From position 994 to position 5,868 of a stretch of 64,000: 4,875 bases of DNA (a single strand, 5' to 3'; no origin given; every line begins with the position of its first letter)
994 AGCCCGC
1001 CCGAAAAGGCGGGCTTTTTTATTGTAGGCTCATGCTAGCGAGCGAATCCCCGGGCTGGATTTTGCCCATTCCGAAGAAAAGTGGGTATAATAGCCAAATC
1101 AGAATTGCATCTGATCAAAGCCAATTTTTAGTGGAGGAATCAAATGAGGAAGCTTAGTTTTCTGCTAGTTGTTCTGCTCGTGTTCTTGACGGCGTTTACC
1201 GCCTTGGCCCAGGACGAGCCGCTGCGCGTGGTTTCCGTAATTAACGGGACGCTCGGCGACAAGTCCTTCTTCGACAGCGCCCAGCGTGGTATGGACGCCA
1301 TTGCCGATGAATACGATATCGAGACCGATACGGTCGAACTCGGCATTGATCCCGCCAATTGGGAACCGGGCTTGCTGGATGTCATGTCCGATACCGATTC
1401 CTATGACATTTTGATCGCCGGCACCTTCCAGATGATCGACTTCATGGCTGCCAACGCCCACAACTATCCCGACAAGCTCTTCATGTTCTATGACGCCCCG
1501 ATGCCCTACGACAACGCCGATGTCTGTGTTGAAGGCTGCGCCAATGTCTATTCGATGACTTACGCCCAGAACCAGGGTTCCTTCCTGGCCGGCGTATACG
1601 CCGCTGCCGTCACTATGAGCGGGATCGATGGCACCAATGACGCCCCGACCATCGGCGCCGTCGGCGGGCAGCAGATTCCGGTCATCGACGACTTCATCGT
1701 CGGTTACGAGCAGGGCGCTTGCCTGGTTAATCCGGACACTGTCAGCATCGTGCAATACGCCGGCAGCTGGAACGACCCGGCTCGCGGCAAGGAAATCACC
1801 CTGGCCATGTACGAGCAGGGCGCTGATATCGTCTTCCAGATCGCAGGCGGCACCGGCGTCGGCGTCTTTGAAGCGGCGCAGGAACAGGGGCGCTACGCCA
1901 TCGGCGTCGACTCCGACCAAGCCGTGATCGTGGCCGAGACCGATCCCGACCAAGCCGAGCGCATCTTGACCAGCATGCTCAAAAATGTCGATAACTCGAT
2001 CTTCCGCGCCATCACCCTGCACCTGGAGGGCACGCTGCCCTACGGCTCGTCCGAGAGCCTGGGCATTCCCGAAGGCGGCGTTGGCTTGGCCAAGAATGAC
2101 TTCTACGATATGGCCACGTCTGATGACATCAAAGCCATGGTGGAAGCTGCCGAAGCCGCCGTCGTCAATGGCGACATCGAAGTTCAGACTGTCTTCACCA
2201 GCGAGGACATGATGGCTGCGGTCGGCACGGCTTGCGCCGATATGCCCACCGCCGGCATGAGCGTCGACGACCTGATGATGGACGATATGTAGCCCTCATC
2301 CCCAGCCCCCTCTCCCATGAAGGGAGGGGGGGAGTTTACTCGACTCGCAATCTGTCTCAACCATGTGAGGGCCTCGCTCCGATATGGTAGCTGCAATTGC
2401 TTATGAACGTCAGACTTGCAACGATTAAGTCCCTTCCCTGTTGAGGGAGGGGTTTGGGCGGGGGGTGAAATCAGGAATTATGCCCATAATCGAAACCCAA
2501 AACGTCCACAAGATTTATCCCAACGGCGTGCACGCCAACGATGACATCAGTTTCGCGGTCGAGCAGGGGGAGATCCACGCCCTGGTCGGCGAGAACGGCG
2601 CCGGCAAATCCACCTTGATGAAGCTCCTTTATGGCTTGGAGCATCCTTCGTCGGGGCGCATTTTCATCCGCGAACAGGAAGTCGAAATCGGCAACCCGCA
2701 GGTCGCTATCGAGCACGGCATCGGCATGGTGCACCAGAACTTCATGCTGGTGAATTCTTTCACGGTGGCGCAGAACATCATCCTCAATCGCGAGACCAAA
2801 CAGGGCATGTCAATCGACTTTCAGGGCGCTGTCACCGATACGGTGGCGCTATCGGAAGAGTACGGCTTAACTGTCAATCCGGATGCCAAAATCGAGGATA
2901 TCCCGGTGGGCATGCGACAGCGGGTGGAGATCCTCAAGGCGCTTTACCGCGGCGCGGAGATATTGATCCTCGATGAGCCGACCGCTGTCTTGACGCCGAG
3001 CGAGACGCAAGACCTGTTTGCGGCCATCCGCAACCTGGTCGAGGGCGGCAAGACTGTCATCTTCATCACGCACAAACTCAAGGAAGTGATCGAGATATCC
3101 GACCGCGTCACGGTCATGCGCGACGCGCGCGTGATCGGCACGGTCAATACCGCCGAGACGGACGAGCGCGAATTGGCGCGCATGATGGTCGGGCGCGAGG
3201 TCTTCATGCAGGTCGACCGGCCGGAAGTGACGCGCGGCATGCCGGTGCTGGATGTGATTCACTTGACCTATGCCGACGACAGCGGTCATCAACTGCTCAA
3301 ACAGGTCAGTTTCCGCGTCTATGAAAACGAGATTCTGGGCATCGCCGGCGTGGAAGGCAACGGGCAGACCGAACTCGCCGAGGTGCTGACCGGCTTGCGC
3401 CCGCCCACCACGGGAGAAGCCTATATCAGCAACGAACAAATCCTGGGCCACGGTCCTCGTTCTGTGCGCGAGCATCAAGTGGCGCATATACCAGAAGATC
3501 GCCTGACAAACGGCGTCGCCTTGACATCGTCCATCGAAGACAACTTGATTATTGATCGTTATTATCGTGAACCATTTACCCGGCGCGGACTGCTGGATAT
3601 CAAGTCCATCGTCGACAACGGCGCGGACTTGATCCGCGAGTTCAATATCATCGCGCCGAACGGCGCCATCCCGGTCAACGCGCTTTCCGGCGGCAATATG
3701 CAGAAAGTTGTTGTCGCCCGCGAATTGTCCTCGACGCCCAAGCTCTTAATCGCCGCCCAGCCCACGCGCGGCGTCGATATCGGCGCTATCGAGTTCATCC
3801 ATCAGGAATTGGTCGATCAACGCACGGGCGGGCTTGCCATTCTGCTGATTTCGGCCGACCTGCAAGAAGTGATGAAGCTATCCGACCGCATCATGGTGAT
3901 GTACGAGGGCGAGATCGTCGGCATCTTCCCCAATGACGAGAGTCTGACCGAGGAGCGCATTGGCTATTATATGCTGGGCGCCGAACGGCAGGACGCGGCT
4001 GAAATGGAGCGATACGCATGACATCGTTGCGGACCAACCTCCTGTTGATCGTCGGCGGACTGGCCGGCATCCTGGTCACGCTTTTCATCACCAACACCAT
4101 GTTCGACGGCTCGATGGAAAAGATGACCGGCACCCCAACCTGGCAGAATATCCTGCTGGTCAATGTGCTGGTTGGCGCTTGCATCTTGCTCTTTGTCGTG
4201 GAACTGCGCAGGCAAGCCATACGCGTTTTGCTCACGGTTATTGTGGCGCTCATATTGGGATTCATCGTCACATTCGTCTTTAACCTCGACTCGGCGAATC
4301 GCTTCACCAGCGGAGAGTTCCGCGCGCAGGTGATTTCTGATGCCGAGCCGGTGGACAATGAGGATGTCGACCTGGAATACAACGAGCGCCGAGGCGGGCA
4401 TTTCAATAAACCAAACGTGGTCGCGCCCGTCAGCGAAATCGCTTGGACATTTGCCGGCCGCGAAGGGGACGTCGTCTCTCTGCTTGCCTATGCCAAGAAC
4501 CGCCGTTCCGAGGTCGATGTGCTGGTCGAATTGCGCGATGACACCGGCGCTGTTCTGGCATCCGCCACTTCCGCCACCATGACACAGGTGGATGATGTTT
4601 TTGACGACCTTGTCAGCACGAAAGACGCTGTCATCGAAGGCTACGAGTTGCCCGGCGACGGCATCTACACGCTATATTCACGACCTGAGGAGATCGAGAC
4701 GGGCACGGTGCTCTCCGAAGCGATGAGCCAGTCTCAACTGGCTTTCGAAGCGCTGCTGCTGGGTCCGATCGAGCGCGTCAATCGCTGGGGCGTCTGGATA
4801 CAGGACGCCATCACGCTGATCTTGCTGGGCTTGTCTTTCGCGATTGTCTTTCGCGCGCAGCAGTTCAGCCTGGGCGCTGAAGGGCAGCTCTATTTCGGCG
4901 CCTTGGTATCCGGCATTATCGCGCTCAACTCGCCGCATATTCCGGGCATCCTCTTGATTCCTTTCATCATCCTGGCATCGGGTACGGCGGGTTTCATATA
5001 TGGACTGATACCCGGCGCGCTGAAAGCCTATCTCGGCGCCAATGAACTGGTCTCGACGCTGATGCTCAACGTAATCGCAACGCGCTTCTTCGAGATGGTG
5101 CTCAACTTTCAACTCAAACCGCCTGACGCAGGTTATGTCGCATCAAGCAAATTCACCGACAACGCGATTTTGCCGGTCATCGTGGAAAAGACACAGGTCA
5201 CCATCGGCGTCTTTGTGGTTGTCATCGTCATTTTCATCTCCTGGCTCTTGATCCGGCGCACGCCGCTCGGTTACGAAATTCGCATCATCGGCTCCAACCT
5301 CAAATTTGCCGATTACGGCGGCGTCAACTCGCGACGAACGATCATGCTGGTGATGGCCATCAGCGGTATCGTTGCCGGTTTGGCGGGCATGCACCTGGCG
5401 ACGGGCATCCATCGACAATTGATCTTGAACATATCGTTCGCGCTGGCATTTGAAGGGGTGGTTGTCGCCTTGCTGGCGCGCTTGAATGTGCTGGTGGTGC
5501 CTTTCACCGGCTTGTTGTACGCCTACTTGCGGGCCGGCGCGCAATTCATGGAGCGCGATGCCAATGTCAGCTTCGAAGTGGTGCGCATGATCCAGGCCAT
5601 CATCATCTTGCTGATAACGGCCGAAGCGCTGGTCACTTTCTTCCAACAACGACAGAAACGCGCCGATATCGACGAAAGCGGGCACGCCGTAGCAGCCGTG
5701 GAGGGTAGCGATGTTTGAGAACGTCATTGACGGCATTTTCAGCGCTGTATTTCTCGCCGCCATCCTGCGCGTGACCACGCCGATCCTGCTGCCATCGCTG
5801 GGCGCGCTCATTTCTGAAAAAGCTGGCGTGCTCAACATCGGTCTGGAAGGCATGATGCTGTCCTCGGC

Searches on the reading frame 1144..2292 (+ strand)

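Call 9: search_protein_families(library=pfam, proteins=[window:1144-2292:+], max_evalue=0.001)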
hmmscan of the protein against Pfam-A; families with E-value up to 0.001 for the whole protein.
window:1144-2292:+ (382 aa): 1 family
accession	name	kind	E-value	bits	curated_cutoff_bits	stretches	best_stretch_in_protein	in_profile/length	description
PF02608.20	Bmp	-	3e-58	197.6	24.1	1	28-330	3-281/301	ABC transporter substrate-binding protein PnrA-like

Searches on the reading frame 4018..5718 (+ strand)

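Call 9: search_protein_families(library=pfam, proteins=[window:4018-5718:+], max_evalue=0.001)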
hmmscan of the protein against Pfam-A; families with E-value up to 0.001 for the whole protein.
window:4018-5718:+ (566 aa): 1 family
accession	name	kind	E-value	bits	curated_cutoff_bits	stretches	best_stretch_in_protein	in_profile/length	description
PF02653.21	BPD_transp_2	-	3.9e-35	121.7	26.8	1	263-533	8-268/269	Branched-chain amino acid transport system / permease component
